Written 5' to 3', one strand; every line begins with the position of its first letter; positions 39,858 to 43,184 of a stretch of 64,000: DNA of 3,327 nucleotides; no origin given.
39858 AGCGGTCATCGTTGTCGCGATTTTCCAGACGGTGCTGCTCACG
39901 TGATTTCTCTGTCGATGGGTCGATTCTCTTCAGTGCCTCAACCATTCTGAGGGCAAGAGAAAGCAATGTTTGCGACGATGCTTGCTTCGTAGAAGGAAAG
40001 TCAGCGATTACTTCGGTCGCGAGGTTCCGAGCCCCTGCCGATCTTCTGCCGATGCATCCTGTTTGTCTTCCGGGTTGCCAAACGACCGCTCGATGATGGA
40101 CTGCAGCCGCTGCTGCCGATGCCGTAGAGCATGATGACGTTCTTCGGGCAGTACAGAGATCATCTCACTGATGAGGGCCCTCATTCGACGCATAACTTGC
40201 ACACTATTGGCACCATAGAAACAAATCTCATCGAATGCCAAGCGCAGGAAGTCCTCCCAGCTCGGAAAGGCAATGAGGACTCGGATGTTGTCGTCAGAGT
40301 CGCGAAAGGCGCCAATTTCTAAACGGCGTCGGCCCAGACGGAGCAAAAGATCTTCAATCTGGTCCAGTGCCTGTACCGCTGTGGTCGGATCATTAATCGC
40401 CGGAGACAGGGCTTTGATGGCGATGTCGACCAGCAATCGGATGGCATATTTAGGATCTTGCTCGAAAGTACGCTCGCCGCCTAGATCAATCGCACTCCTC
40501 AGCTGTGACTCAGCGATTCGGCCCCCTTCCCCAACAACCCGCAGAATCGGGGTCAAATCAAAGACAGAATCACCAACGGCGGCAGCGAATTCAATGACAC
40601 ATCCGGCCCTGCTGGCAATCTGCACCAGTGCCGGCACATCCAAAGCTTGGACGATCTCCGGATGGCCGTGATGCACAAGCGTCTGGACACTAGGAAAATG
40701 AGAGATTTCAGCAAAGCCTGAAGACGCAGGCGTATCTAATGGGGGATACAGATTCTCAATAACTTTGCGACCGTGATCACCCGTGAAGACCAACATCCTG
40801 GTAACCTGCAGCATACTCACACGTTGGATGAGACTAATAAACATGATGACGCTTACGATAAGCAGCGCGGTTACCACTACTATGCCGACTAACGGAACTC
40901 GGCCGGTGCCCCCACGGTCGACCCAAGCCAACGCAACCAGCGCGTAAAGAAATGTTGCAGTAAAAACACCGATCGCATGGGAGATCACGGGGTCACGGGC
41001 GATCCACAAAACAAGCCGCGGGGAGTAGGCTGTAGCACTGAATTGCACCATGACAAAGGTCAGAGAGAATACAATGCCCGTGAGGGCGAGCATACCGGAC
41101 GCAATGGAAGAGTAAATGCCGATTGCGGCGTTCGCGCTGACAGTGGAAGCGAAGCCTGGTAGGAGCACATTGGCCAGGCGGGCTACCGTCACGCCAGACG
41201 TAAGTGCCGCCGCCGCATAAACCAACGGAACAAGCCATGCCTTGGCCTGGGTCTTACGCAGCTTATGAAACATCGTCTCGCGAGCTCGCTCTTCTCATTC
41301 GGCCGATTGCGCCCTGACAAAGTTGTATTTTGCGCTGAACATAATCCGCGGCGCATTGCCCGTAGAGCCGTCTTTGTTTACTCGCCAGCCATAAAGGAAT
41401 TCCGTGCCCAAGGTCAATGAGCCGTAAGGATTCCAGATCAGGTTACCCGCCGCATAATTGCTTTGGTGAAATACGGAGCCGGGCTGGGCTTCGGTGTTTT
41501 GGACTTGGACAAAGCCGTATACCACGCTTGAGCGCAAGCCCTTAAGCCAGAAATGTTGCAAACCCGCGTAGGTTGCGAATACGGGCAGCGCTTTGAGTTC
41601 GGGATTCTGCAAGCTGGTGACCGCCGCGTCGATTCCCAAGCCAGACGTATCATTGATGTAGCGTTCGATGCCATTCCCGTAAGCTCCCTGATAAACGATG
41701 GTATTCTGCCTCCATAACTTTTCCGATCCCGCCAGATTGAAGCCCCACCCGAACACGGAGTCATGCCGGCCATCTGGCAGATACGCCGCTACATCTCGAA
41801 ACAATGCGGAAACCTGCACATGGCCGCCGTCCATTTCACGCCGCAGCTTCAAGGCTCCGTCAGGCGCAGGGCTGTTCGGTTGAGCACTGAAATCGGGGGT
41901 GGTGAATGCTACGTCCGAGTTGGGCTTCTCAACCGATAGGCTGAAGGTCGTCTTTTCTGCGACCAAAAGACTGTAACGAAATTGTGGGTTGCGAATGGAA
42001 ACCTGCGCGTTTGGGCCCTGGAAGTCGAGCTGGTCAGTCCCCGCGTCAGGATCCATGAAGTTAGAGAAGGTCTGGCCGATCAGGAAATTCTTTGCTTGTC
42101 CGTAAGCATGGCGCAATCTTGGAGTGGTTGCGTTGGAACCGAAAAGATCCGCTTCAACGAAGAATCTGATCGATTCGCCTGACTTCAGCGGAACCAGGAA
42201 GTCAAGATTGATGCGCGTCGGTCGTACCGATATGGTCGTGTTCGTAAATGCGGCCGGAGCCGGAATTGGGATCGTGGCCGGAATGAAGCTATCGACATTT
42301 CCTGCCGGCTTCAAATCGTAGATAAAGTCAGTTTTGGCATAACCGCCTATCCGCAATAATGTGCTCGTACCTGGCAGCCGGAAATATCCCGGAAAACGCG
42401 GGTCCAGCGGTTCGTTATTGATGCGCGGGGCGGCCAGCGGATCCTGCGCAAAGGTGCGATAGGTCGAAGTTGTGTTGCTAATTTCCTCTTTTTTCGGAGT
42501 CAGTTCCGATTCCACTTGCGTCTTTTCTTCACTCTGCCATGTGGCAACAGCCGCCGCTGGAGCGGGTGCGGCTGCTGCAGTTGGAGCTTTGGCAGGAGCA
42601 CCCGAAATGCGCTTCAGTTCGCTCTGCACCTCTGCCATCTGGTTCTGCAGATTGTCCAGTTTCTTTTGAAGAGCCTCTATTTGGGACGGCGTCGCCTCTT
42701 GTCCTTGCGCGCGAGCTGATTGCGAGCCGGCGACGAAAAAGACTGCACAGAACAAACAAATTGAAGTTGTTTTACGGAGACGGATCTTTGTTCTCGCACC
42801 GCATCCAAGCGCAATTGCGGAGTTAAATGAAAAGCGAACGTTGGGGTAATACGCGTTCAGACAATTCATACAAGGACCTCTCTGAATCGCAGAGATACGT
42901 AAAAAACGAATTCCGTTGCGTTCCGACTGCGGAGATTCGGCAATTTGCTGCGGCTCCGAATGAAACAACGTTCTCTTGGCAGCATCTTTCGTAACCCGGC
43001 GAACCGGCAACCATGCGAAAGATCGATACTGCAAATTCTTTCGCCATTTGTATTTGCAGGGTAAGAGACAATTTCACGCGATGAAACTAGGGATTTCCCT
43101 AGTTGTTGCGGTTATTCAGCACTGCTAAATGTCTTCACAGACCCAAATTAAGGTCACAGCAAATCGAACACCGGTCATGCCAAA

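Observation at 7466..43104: Twelve copies of a 20-bp palindrome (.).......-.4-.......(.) define a putative island-wide regulon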

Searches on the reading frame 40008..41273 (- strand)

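Call 9: search_protein_families(library=pfam, proteins=[window:40008-41273:-])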
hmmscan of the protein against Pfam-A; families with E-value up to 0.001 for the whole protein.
window:40008-41273:- (421 aa): 1 family
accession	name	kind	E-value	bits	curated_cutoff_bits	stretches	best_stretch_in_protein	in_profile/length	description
PF10011.15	DUF2254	-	6.8e-85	285.5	28.8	1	11-368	3-366/368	Predicted membrane protein (DUF2254)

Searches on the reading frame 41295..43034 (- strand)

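Call 9: search_protein_families(library=pfam, proteins=[window:41295-43034:-])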
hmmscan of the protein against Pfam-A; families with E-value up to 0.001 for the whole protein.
window:41295-43034:- (579 aa): 3 families
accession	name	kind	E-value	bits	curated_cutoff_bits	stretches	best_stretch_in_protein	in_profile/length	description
PF19577.5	DcaP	-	1.7e-16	60.8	27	1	228-572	70-410/410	DcaP outer membrane protein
PF02530.20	Porin_2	-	2.1e-05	24.5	22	1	216-496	23-257/357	Porin subfamily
PF11336.14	DUF3138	-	0.00095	18.4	27.3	0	101-184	10-98/525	Protein of unknown function (DUF3138)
